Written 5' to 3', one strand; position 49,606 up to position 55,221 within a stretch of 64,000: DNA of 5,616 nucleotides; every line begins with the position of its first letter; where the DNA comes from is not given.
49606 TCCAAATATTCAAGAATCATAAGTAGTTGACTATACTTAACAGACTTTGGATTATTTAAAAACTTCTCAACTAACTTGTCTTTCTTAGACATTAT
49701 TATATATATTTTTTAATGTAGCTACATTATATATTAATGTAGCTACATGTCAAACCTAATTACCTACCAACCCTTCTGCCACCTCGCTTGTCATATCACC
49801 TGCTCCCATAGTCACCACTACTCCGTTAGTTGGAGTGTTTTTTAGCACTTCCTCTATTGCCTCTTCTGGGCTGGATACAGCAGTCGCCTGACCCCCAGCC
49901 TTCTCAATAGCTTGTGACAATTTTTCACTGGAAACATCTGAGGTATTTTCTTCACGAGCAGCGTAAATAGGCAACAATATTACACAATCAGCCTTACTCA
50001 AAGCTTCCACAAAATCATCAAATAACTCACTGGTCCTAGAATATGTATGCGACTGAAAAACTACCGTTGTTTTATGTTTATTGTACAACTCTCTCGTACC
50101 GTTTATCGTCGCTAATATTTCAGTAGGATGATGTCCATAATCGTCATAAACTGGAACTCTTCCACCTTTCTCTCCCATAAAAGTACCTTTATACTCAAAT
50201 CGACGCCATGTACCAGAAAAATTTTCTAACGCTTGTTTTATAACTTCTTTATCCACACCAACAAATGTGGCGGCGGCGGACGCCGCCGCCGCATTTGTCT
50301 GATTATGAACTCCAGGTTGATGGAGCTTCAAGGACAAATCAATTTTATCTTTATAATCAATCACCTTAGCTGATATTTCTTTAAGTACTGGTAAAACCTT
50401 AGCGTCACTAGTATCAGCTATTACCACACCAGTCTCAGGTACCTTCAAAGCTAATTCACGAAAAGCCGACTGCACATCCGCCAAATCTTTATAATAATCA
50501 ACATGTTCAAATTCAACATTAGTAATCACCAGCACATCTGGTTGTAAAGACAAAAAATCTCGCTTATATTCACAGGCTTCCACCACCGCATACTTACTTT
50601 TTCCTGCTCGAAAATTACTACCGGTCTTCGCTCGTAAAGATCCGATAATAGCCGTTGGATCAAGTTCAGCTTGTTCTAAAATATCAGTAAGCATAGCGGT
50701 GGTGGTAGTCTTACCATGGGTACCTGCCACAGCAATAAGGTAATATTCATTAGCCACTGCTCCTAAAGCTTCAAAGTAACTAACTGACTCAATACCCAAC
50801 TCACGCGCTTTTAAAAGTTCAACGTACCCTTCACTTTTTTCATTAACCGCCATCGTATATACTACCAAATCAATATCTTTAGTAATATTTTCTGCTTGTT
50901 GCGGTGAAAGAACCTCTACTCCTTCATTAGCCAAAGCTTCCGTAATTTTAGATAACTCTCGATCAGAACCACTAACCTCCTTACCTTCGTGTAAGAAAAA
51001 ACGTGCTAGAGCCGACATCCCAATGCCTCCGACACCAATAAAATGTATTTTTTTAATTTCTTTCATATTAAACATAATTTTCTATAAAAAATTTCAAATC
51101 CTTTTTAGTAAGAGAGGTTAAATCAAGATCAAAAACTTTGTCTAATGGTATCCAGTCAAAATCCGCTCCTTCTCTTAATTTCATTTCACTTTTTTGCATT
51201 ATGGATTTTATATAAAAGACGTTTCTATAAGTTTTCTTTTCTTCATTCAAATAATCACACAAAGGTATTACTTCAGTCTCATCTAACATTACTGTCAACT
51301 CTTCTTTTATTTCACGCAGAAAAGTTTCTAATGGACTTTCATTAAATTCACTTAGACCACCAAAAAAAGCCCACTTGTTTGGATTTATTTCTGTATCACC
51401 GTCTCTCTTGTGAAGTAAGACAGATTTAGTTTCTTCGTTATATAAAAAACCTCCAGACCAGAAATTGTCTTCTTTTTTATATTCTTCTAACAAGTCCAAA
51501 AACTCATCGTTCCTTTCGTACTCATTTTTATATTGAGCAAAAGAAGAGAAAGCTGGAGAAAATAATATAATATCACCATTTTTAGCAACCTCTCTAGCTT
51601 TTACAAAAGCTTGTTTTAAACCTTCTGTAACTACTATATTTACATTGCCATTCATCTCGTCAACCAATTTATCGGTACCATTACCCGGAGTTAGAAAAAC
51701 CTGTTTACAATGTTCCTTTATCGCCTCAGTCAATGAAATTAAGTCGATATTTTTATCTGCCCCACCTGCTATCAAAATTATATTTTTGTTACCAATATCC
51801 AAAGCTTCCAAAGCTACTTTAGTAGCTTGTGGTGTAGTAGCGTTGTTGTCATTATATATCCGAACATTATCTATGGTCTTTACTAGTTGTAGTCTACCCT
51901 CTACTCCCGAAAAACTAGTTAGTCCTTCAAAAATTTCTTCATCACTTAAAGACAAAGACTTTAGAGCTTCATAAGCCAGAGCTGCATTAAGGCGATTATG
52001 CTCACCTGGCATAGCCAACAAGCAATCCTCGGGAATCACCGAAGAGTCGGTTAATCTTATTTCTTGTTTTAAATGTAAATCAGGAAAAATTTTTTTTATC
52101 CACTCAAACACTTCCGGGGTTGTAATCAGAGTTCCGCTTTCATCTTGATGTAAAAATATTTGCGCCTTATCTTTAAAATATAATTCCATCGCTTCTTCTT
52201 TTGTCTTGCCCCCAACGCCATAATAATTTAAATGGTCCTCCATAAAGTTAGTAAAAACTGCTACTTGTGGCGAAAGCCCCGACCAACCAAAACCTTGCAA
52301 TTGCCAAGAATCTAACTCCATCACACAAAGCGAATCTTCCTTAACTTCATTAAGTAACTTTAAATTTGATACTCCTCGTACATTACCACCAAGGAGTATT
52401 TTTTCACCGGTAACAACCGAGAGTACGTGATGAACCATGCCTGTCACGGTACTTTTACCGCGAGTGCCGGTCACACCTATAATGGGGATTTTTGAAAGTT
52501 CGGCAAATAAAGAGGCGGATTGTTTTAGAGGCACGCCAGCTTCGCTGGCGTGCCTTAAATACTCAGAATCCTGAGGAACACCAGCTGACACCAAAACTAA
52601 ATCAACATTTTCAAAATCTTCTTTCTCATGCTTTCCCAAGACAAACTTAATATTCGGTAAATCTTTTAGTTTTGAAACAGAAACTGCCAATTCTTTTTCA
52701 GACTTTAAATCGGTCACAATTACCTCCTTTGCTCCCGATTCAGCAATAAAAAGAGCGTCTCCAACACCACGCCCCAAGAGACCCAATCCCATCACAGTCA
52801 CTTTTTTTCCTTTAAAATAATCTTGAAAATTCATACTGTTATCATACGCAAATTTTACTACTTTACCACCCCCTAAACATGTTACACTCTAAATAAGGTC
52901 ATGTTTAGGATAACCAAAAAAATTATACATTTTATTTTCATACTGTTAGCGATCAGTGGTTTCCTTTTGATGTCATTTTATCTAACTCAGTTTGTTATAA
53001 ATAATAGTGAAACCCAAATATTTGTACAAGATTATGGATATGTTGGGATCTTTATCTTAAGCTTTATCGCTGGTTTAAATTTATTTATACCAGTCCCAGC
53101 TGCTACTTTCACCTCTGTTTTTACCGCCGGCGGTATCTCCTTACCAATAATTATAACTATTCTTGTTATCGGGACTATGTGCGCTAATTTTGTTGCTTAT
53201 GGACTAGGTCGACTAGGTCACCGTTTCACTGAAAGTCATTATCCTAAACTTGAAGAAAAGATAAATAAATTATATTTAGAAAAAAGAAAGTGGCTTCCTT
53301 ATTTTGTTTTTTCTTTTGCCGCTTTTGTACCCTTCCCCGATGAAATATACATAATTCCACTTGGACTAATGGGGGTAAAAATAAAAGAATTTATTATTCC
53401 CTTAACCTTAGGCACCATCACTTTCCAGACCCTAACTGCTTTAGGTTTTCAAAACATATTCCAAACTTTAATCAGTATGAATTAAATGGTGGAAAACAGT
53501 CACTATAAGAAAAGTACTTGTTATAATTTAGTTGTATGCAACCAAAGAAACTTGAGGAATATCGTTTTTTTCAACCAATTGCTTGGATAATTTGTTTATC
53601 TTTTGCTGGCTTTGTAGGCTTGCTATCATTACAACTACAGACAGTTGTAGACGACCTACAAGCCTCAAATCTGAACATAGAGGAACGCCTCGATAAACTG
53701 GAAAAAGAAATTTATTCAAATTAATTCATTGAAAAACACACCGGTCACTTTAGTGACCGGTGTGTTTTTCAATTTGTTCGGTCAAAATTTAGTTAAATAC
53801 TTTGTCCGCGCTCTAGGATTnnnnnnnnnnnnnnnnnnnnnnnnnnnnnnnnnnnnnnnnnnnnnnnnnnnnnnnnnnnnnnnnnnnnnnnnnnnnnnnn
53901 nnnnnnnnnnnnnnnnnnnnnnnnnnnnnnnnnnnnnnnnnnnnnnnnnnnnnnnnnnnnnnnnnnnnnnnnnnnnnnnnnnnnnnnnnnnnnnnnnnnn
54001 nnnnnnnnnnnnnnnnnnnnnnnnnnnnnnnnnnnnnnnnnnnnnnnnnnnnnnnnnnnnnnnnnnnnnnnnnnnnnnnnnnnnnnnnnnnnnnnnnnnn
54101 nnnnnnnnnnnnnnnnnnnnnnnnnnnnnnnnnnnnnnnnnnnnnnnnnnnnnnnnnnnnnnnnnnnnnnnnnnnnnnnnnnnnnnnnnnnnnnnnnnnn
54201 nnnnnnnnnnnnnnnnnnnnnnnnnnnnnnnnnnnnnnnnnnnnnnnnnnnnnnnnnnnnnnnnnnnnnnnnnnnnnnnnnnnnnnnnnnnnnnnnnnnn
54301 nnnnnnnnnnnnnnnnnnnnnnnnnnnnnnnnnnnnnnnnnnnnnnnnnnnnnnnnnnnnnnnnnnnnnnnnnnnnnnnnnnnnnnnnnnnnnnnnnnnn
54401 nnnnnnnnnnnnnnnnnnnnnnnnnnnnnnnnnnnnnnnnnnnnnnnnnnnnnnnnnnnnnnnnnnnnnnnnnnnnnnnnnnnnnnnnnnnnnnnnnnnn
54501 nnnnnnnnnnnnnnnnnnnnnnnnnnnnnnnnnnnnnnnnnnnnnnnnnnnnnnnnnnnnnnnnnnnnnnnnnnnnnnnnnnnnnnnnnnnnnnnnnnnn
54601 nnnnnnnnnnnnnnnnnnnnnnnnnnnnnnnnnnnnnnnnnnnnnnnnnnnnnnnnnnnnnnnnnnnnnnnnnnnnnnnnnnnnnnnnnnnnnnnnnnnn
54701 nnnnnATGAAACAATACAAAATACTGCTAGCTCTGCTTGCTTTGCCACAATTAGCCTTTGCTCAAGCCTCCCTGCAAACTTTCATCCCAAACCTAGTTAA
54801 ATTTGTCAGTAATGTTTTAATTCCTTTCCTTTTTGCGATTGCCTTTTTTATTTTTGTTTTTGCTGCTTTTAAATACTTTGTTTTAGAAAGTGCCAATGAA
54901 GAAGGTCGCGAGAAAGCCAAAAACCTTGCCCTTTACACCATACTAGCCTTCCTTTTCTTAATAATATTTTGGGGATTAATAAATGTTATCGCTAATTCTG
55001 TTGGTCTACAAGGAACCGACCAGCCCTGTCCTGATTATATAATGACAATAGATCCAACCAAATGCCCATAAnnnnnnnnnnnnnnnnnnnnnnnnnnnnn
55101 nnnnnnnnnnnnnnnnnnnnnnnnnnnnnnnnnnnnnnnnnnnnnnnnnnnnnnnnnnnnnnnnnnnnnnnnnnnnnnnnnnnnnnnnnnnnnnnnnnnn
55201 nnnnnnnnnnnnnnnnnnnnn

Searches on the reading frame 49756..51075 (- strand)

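Call 9: search_protein_families(library=pfam, proteins=[window:49756-51075:-], max_evalue=0.001)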
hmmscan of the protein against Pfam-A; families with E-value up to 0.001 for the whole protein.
window:49756-51075:- (439 aa): 4 families
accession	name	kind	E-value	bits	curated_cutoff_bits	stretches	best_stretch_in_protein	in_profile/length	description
PF02875.26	Mur_ligase_C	-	2.6e-20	74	28.4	1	291-426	1-127/127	Mur ligase, glutamate ligase domain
PF01225.30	Mur_ligase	-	2.9e-20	72.9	21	1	9-112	1-95/95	Mur ligase family, catalytic domain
PF08245.18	Mur_ligase_M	-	2.1e-19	70.7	24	1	116-242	1-146/200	Mur ligase middle domain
PF03446.21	NAD_binding_2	-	6e-05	23.5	21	0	9-78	1-66/161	NAD binding domain of 6-phosphogluconate dehydrogenase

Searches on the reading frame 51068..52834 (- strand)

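Call 26: search_protein_families(library=pfam, proteins=[window:51068-52834:-], max_evalue=0.001)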
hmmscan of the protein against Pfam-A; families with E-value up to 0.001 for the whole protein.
window:51068-52834:- (588 aa): 4 families
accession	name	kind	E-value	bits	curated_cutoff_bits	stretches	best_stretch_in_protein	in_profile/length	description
PF08245.18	Mur_ligase_M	-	6.8e-16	59.3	24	1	121-239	1-122/200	Mur ligase middle domain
PF02875.26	Mur_ligase_C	-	4.9e-14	53.7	28.4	1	313-428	1-126/127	Mur ligase, glutamate ligase domain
PF00293.34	NUDIX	-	5.1e-11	43.1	21.1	1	462-571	8-119/134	NUDIX domain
PF21799.2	MurD-like_N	-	3e-07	31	27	1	10-102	1-85/88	Mur ligase MurD-like, N-terminal domain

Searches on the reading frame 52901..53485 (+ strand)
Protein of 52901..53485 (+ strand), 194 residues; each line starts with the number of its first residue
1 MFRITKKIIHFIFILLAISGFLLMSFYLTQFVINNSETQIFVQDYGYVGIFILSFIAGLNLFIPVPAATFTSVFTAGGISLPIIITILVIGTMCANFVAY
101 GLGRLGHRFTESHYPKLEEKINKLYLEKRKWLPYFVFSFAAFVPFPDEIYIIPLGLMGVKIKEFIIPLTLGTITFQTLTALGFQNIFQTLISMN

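Call 26: search_protein_families(library=pfam, proteins=[window:52901-53485:+], max_evalue=0.001)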
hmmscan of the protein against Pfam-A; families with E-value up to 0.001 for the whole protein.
window:52901-53485:+ (194 aa): 1 family
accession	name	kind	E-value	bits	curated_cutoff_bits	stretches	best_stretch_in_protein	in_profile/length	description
PF09335.16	VTT_dom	-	3.8e-11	44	33.9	1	74-181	8-119/123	VTT domain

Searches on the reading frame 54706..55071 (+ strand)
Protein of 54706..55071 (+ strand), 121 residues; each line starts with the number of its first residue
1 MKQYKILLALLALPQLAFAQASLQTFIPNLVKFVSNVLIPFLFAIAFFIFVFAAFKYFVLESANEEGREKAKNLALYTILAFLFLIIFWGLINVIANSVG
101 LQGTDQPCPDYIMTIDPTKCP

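Call 26: search_protein_families(library=pfam, proteins=[window:54706-55071:+], max_evalue=0.001)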
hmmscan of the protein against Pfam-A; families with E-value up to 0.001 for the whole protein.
window:54706-55071:+ (121 aa): 1 family
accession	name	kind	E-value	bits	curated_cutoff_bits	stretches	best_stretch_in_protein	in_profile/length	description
PF18895.5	T4SS_pilin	-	4.1e-07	30.4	26.6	1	20-95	2-71/71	Type IV secretion system pilin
